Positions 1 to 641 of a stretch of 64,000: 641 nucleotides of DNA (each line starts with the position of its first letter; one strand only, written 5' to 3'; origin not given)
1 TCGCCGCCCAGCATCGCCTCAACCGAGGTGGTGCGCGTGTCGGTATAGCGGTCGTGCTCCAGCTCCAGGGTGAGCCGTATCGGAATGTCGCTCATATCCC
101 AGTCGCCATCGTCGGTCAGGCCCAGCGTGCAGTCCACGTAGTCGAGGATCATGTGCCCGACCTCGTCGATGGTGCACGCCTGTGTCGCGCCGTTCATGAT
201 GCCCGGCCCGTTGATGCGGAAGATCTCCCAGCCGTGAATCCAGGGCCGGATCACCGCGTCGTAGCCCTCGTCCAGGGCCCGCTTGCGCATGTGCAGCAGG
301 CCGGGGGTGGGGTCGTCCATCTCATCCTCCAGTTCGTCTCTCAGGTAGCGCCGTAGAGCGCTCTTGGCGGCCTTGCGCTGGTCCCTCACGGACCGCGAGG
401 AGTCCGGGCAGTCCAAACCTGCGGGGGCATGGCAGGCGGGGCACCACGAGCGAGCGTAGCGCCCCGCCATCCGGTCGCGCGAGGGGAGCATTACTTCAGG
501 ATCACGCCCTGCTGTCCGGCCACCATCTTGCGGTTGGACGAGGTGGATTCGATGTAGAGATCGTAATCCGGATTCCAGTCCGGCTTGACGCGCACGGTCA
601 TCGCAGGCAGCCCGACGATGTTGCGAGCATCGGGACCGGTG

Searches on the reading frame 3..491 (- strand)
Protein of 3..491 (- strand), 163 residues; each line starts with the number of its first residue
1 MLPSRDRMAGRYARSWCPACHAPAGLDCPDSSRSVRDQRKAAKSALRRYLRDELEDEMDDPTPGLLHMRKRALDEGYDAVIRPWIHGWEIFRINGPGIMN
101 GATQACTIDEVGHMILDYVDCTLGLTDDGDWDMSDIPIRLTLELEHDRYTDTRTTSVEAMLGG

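Call 22: search_protein_families(library=pfam, proteins=[window:3-491:-], max_evalue=0.01)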
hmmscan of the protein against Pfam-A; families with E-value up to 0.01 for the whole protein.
window:3-491:- (163 aa): 1 family
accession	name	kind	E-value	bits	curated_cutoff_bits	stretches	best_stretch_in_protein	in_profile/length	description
PF24623.2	Phage_zn_bind_8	-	0.002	18.2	24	1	17-40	14-42/57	Putative DNA-binding phage zinc finger domain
